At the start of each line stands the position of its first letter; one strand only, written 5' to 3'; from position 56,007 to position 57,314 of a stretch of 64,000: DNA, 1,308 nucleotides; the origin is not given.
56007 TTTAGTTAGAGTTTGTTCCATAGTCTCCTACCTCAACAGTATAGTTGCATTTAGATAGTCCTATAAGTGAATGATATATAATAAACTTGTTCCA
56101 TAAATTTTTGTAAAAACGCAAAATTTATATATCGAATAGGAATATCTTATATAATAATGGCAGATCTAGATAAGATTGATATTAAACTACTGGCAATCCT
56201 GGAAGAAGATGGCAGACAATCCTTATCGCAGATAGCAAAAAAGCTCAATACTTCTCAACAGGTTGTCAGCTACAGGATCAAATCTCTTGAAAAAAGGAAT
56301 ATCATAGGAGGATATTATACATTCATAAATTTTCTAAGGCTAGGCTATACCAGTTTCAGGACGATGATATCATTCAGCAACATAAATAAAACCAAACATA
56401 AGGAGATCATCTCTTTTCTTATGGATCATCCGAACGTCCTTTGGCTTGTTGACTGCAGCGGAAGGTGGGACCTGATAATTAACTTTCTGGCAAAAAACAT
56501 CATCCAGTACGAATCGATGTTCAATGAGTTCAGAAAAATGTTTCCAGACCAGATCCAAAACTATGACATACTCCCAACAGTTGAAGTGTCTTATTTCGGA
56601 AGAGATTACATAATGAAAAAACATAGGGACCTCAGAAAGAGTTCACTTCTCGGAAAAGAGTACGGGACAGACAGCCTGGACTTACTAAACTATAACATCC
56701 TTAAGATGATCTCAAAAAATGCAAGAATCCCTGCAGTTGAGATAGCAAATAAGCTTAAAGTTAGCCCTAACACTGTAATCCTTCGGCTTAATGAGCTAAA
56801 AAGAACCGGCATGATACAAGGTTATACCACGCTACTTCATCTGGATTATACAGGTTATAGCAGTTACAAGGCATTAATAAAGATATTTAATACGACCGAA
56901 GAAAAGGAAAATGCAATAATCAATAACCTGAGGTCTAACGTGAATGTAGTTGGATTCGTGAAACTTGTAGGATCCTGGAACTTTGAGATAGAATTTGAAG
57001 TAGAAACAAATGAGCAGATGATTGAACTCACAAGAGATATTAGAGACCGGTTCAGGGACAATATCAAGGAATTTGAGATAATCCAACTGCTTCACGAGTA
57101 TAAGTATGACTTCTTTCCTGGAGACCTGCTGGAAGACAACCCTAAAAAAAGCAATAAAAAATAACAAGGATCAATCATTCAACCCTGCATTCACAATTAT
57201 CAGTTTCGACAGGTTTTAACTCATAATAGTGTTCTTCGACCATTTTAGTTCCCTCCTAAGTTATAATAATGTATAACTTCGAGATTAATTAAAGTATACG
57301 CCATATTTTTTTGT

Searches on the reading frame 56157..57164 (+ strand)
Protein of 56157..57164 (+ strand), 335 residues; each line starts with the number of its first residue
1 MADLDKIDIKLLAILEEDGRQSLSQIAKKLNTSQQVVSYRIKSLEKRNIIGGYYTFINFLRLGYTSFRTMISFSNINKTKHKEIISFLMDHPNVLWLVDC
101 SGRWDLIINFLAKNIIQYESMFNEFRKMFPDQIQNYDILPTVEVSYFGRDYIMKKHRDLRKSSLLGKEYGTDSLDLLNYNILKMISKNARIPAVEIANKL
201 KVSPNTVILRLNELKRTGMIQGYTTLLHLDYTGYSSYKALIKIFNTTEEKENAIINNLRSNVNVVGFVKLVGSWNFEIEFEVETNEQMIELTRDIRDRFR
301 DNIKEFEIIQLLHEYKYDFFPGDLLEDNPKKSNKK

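Call 6: search_protein_families(library=pfam, proteins=[window:56157-57164:+], max_evalue=0.01)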
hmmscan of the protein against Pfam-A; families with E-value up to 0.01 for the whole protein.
window:56157-57164:+ (335 aa): 24 families
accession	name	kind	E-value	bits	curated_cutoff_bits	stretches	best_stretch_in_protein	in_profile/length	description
PF13412.12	HTH_24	-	2.8e-23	81.6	21.9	2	4-50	1-47/48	Winged helix-turn-helix DNA-binding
PF13404.12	HTH_AsnC-type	-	2.8e-21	75.5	27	2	4-45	1-42/42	AsnC-type helix-turn-helix domain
PF01047.28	MarR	-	9.3e-12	45.1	24.6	1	9-50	6-47/59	MarR family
PF12840.13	HTH_20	-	1.8e-10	41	27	1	11-50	9-48/51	Helix-turn-helix domain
PF08279.18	HTH_11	-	9.3e-10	38.7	25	2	180-219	4-44/55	HTH domain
PF12802.13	MarR_2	-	4.5e-08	33.6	27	1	11-50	11-50/61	MarR family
PF13545.12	HTH_Crp_2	-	4.6e-06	26.9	27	0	195-222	27-56/70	Crp-like helix-turn-helix domain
PF22451.2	NirdL-like_HTH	-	6.4e-06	26.1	27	0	195-220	21-46/47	Siroheme decarboxylase NirDL-like HTH domain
PF01037.27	AsnC_trans_reg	-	7.2e-06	26.3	25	1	79-127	8-58/73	Lrp/AsnC ligand binding domain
PF01022.26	HTH_5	-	1.3e-05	25.4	22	0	9-50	5-45/47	Bacterial regulatory protein, arsR family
PF13556.12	HTH_30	-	8.8e-05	22.7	27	0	20-45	12-37/59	PucR C-terminal helix-turn-helix domain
PF02082.26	Rrf2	-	0.00012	22.6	30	0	12-50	15-53/132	Iron-dependent Transcriptional regulator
PF00126.33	HTH_1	-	0.00024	21.4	26.6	1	21-47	14-40/60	Bacterial regulatory helix-turn-helix protein, lysR family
PF01978.25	TrmB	-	0.00068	19.9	25.6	0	3-50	5-52/68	Sugar-specific transcriptional regulator TrmB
PF13730.12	HTH_36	-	0.00088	19.5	25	0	196-218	31-53/55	Helix-turn-helix domain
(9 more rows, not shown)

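Call 7: search_protein_families(library=ncbifam, proteins=[window:56157-57164:+], max_evalue=0.01)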
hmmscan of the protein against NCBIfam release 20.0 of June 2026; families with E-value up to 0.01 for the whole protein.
window:56157-57164:+ (335 aa): 26 families (the best 25 are shown)
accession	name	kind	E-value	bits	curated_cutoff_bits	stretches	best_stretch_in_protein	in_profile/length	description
NF040947.1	trans_reg_LysM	equivalog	1.5e-20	73.3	180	2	4-128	1-121/136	HTH-type transcriptional regulator LysM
NF041396.1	TranRegLrp_Halo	equivalog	1.1e-19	70.8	190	2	5-107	4-104/149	HTH-type transcriptional regulator Lrp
NF008384.0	PRK11179.1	equivalog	9.8e-19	67.7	227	2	173-280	6-112/153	transcriptional regulator AsnC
NF008370.0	PRK11169.1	equivalog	5.2e-18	65.3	233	2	171-235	9-73/164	leucine-responsive transcriptional regulator Lrp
NF040820.1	trans_reg_LrpA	equivalog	6.1e-18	65.1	250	2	4-77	2-71/141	HTH-type transcriptional regulator LrpA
NF053758.1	ChrTpTrnRegChrS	equivalog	1.3e-15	57.5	250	2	2-107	10-113/158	chromate efflux transcriptional regulator ChrS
NF041395.1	TranRegLrpA1_Halo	equivalog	8.8e-12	45.2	250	2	10-111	9-108/142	HTH-type transcriptional regulator LrpA1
TIGR01884.1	cas_HTH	subfamily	7.3e-09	35.3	60.2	1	2-50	138-186/202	CRISPR-associated CARF protein Csa3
NF040708.3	Siroheme_Dcarb_AhbA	equivalog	1.9e-07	30.9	140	0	24-94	20-87/144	siroheme decarboxylase subunit alpha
NF033788.1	HTH_metalloreg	subfamily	1.1e-06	28.3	55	0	9-50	14-55/77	metalloregulator ArsR/SmtB family transcription factor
NF040939.2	trans_reg_lrs14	equivalog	1.1e-05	25.4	90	0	179-221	24-67/103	Lrs14 family HTH-type transcriptional regulator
TIGR02702.1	SufR_cyano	equivalog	1.6e-05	24.7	178.8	0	180-222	5-47/208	iron-sulfur cluster biosynthesis transcriptional regulator SufR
NF053606.1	Sta1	subfamily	2.5e-05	24.3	80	0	178-221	22-65/100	Sta1 family transcriptional regulator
NF038251.1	AdcR_fam_Zn_TF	equivalog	3.4e-05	24.1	175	0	12-50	42-79/143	zinc-dependent MarR family transcriptional regulator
NF033789.1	repress_SdpR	subfamily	4.5e-05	23.3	100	0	180-222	12-53/79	autorepressor SdpR family transcription factor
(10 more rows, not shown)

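Call 37: find_homologous_proteins(query=window:56157-57164:+, max_evalue=1e-20)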
Query window:56157-57164:+ (335 aa): 191 proteins with E <= 1e-20 among 3003 candidates; the best 120 are listed.
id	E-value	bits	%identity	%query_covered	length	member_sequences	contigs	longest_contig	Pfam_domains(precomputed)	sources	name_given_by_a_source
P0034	1.1e-216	736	100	100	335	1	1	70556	PF22451.3,PF01047.29,PF12840.14,PF13412.13,PF08279.19,PF01022.27,PF01037.29,PF13404.13,PF12802.14,PF13545.13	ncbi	-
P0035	1.4e-133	463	63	97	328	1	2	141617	PF22451.3,PF01047.29,PF12840.14,PF13412.13,PF08279.19,PF01022.27,PF01037.29,PF13404.13,PF12802.14,PF13545.13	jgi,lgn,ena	-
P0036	3.1e-131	455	61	97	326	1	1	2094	PF22451.3,PF01047.29,PF12840.14,PF13412.13,PF08279.19,PF01022.27,PF01037.29,PF13404.13,PF12802.14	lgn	-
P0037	5.7e-129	448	63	98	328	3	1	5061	PF22451.3,PF01047.29,PF12840.14,PF13412.13,PF08279.19,PF01022.27,PF13404.13,PF12802.14,PF13545.13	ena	-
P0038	2.6e-128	446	62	97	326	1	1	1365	PF01047.29,PF12840.14,PF13412.13,PF01022.27,PF13404.13,PF12802.14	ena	-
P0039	3.5e-128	445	62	97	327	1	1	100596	PF22451.3,PF01047.29,PF12840.14,PF13412.13,PF08279.19,PF01022.27,PF01037.29,PF13404.13,PF12802.14,PF13545.13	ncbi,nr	ncbi:Lrp/AsnC family transcriptional regulator [Candidatus Pacearchaeota archaeon]|nr:Lrp/AsnC famil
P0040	4.9e-128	445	60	97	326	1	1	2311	PF01047.29,PF12840.14,PF13412.13,PF13404.13,PF12802.14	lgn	-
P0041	5.6e-128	445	64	97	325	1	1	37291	PF22451.3,PF01047.29,PF12840.14,PF13412.13,PF08279.19,PF01022.27,PF13404.13,PF12802.14,PF13545.13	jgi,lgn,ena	-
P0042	1.3e-127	443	60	97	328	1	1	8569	PF22451.3,PF00126.34,PF01047.29,PF12840.14,PF13412.13,PF08279.19,PF01022.27,PF01037.29,PF13404.13,PF12802.14,PF13545.13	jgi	-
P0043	1.4e-127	443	62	97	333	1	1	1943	PF01047.29,PF12840.14,PF13412.13,PF08279.19,PF13404.13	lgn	-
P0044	1.6e-127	443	60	98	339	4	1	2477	PF01047.29,PF12840.14,PF13412.13,PF08279.19,PF01022.27,PF13404.13,PF12802.14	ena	-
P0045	1.8e-127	443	59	98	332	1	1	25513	PF01047.29,PF12840.14,PF13412.13,PF01037.29,PF13404.13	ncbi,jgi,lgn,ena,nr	ncbi:MAG: Lrp/AsnC family transcriptional regulator [Nanoarchaeota archaeon]|nr:Lrp/AsnC family tran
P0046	2.9e-127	442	60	97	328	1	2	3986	PF22451.3,PF01047.29,PF12840.14,PF13412.13,PF08279.19,PF01022.27,PF01037.29,PF13404.13,PF12802.14,PF13545.13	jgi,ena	-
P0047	3.4e-127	442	62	97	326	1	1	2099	PF01047.29,PF12840.14,PF13412.13,PF08279.19,PF01037.29,PF13404.13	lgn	-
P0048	3.9e-127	442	61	97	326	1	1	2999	PF22451.3,PF01047.29,PF12840.14,PF13412.13,PF08279.19,PF01022.27,PF01037.29,PF13404.13,PF12802.14,PF13545.13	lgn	-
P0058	7.5e-126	438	61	98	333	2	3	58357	PF22451.3,PF01047.29,PF12840.14,PF13412.13,PF08279.19,PF01022.27,PF01037.29,PF13404.13,PF12802.14,PF13545.13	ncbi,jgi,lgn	-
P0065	1.9e-125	436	60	97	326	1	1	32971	PF22451.3,PF01047.29,PF12840.14,PF13412.13,PF13404.13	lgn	-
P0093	7.0e-120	418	58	97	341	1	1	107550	PF22451.3,PF01047.29,PF12840.14,PF13412.13,PF08279.19,PF01037.29,PF13404.13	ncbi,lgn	-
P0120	4.5e-116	405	57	97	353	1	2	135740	PF01047.29,PF13412.13,PF01022.27,PF13404.13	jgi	jgi:DNA-binding Lrp family transcriptional regulator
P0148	2.1e-107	377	55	97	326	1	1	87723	PF01047.29,PF13412.13,PF01037.29,PF13404.13,PF12802.14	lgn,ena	-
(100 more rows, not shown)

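Call 38: find_encoding_contigs(protein=P0035, flank=8000, max_places=1)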
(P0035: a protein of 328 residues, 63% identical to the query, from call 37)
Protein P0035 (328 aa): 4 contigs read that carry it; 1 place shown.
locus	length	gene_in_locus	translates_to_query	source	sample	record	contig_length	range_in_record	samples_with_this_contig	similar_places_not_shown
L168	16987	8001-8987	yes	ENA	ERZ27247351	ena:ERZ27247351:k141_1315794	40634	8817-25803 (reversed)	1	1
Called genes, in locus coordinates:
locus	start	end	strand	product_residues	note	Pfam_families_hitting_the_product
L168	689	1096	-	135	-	PF01256:Carb_kinase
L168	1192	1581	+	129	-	PF00085:Thioredoxin (weak)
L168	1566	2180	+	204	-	PF00581:Rhodanese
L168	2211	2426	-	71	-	-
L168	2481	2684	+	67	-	-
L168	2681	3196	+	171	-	PF02566:OsmC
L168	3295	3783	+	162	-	-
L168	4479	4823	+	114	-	-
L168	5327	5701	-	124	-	-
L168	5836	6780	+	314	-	PF01047:MarR (faint), PF01978:TrmB (faint), PF08280:HTH_Mga (faint), PF12802:MarR_2 (faint), PF13404:HTH_AsnC-type, PF13412:HTH_24, PF13404:HTH_AsnC-type, PF13412:HTH_24, +2 more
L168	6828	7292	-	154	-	-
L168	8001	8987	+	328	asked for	PF01022:HTH_5 (faint), PF01037:AsnC_trans_reg (faint), PF01047:MarR (faint), PF08279:HTH_11 (faint), PF13404:HTH_AsnC-type, PF13412:HTH_24, PF13404:HTH_AsnC-type, PF13412:HTH_24, +4 more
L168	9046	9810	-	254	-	-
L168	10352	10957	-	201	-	PF12666:PrgI (weak), PF26593:TraC-like (weak)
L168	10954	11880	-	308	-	-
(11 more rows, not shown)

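Call 39: find_encoding_contigs(protein=P0039, flank=8000, max_places=1)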
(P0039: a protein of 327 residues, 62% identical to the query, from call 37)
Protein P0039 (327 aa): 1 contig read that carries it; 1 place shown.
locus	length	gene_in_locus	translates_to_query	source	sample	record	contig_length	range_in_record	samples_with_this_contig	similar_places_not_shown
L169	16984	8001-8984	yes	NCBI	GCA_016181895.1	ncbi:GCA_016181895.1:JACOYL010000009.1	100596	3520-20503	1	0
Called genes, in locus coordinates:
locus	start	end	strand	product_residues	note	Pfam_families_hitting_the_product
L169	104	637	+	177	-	PF01909:NTP_transf_2, PF18765:Polbeta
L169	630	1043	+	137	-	PF01934:HepT-like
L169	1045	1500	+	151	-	PF13298:LigD_N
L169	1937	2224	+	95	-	-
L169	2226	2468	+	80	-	-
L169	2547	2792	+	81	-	-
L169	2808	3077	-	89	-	-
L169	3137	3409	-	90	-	-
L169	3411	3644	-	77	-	-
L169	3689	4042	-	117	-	PF10107:Endonuc_Holl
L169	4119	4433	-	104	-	-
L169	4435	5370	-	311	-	PF00318:Ribosomal_S2 (weak)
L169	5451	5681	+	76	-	-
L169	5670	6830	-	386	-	PF03952:Enolase_N, PF00113:Enolase_C, PF13378:MR_MLE_C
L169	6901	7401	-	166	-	-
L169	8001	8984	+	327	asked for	PF01022:HTH_5 (faint), PF01047:MarR (faint), PF08279:HTH_11 (faint), PF12840:HTH_20 (weak), PF13404:HTH_AsnC-type, PF13412:HTH_24, PF13412:HTH_24, PF13404:HTH_AsnC-type, +4 more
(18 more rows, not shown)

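Call 40: find_encoding_contigs(protein=P0093, flank=8000, max_places=1)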
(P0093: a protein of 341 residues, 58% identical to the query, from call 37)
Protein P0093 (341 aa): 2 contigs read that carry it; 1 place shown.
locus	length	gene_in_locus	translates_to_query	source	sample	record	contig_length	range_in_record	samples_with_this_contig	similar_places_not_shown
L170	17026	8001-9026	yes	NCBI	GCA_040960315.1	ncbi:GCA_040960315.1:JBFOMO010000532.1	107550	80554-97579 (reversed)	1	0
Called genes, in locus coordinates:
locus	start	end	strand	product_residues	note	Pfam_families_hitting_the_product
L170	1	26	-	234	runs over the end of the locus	PF01978:TrmB, PF03965:Penicillinase_R (faint)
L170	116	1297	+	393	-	PF00109:ketoacyl-synt, PF00108:Thiolase_N (weak), PF02801:Ketoacyl-synt_C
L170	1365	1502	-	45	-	-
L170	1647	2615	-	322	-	PF01037:AsnC_trans_reg (faint), PF13404:HTH_AsnC-type, PF13412:HTH_24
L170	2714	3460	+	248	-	PF13649:Methyltransf_25 (weak)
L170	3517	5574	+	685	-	PF00596:Aldolase_II, PF00106:adh_short, PF01370:Epimerase (weak), PF02719:Polysacc_synt_2 (weak), PF08659:KR, PF13561:adh_short_C2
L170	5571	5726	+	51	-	-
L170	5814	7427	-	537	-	PF04055:Radical_SAM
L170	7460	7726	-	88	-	-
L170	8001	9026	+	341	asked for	PF01047:MarR (faint), PF08279:HTH_11 (faint), PF12840:HTH_20 (faint), PF13404:HTH_AsnC-type, PF13412:HTH_24, PF01037:AsnC_trans_reg (weak), PF13404:HTH_AsnC-type, PF13412:HTH_24, +1 more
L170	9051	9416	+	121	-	-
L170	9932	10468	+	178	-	PF01909:NTP_transf_2 (weak), PF18765:Polbeta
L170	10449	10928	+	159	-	-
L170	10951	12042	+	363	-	PF01368:DHH, PF02272:DHHA1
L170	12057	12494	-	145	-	-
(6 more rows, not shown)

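Call 41: find_encoding_contigs(protein=P0120, flank=8000, max_places=1)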
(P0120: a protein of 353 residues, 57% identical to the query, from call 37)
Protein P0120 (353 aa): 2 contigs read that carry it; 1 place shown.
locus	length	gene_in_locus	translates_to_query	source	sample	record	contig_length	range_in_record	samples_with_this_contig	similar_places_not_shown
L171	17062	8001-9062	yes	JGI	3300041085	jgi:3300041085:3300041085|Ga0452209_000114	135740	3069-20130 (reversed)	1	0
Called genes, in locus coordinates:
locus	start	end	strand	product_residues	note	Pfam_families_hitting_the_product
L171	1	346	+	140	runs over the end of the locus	-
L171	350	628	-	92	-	-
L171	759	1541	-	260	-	-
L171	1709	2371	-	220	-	PF09335:VTT_dom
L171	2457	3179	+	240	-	PF01978:TrmB, PF01047:MarR (faint), PF08279:HTH_11 (weak)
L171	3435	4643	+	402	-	-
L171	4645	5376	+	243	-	-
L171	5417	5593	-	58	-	-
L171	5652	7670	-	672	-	PF02310:B12-binding (weak), PF04055:Radical_SAM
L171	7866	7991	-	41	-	-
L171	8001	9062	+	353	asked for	PF01022:HTH_5 (faint), PF01047:MarR (faint), PF13412:HTH_24 (weak), PF13404:HTH_AsnC-type, PF13412:HTH_24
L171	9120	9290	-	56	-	-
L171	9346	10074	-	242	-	PF01978:TrmB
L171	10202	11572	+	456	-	PF04055:Radical_SAM, PF06969:HemN_C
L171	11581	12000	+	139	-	-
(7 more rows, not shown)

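Call 70: find_encoding_contigs(protein=P0058, flank=5000, max_places=1)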
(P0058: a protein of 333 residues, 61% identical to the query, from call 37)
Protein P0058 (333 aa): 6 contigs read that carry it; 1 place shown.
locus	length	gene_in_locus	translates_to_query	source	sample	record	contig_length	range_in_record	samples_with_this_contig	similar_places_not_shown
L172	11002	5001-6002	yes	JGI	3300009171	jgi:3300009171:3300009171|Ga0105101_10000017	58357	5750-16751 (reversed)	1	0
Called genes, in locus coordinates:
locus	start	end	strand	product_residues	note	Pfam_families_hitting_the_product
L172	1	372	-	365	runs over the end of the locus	PF13433:Peripla_BP_5, PF13458:Peripla_BP_6, PF01094:ANF_receptor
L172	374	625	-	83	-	-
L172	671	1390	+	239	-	PF01978:TrmB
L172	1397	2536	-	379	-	PF13458:Peripla_BP_6, PF13433:Peripla_BP_5, PF01094:ANF_receptor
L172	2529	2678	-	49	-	-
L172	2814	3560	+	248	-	PF01978:TrmB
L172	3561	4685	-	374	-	PF13458:Peripla_BP_6, PF01094:ANF_receptor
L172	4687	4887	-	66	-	-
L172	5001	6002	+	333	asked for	PF01022:HTH_5 (faint), PF01047:MarR (faint), PF08279:HTH_11 (faint), PF12802:MarR_2 (faint), PF13404:HTH_AsnC-type, PF13412:HTH_24, PF13404:HTH_AsnC-type, PF13412:HTH_24, +4 more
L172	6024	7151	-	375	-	PF13433:Peripla_BP_5, PF13458:Peripla_BP_6, PF01094:ANF_receptor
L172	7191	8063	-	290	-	PF02653:BPD_transp_2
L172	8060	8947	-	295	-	PF02653:BPD_transp_2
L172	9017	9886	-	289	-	PF14023:Bestrophin-like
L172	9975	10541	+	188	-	PF00160:Pro_isomerase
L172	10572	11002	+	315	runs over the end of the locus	PF01699:Na_Ca_ex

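Call 71: find_encoding_contigs(protein=P0148, flank=5000, max_places=1)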
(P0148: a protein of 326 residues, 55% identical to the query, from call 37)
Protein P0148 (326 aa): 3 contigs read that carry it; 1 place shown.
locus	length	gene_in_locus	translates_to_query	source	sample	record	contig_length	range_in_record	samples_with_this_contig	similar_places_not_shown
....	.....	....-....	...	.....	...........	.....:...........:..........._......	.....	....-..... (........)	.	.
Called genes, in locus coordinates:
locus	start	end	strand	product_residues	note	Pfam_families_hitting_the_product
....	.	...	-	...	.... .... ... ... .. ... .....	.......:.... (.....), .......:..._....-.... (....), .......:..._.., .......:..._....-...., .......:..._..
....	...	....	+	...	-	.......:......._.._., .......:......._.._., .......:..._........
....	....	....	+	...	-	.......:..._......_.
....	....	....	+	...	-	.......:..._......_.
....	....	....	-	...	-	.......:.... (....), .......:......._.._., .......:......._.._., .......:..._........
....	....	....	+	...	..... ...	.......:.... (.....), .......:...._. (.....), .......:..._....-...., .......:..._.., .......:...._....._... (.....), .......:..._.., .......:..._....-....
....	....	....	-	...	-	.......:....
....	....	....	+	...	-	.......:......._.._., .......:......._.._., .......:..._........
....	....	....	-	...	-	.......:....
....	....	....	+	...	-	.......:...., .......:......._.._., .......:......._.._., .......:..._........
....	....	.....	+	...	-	-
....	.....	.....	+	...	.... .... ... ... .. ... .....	-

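Call 72: find_encoding_contigs(protein=P0065, flank=5000, max_places=1)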
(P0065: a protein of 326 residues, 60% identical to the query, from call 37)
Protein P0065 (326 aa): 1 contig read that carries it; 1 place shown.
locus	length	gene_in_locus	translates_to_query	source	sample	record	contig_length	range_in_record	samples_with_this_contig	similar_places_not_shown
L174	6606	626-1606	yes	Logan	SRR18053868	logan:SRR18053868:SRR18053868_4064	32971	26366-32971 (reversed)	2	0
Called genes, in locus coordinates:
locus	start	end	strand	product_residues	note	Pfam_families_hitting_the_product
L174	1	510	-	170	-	?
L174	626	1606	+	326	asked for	PF01047:MarR (faint), PF12840:HTH_20 (faint), PF13404:HTH_AsnC-type, PF13412:HTH_24, PF22451:NirdL-like_HTH (faint), PF13404:HTH_AsnC-type, PF13412:HTH_24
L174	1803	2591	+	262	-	-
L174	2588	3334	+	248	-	PF00106:adh_short, PF01370:Epimerase (weak), PF13561:adh_short_C2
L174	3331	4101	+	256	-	PF00557:Peptidase_M24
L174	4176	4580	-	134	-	-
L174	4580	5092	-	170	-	PF01909:NTP_transf_2, PF18765:Polbeta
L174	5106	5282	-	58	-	-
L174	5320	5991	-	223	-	PF22175:Ogg-HhH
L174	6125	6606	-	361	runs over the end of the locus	-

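Call 100: search_solved_structures(query=A2, max_evalue=0.00001)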
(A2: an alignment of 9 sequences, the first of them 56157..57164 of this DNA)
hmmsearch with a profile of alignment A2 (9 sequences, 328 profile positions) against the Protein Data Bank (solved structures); distinct sequences matched with E-value up to 0.00001: 25.
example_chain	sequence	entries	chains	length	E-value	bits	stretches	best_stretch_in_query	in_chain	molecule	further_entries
2dbb_A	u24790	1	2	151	1.6e-16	63.4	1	1-142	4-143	Putative HTH-type transcriptional regulator PH0061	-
2cyy_A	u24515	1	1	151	2e-15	59.8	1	4-122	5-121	Putative HTH-type transcriptional regulator PH1519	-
1ri7_A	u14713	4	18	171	3e-15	59.3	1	4-122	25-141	Putative transcriptional regulator | Putative HTH-type transcriptional regulator PH1519 | Uncharacterized HTH-type transcriptional regulator PH1519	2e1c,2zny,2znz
1i1g_A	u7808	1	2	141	7.7e-14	54.6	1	4-128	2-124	TRANSCRIPTIONAL REGULATOR LRPA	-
7fby_A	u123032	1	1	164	2.9e-13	52.7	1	171-311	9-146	Transcriptional regulatory protein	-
9w4v_A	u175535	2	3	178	4.2e-13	52.2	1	170-311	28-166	Uncharacterized HTH-type transcriptional regulator PH0140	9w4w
4pcq_A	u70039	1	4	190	7.5e-11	44.8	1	156-291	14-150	Possible transcriptional regulatory protein (Probably Lrp/AsnC-family)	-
2efo_A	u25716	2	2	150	2e-10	43.4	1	4-65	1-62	150aa long hypothetical transcriptional regulator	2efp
2pmh_A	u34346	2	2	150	2.6e-10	43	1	4-64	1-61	150aa long hypothetical transcriptional regulator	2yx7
2e7w_A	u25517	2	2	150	2.8e-10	42.9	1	4-64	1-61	150aa long hypothetical transcriptional regulator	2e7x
2efq_A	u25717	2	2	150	3e-10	42.8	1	4-64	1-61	150aa long hypothetical transcriptional regulator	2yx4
2efn_A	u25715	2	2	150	3.1e-10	42.8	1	4-64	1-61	150aa long hypothetical transcriptional regulator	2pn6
2cg4_A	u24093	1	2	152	4e-10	42.4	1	171-235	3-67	REGULATORY PROTEIN ASNC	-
8q90_A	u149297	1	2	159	3.4e-09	39.4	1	5-107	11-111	AsnC family transcriptional regulator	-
2ia0_A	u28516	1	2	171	5.9e-09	38.6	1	3-59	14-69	Putative HTH-type transcriptional regulator PF0864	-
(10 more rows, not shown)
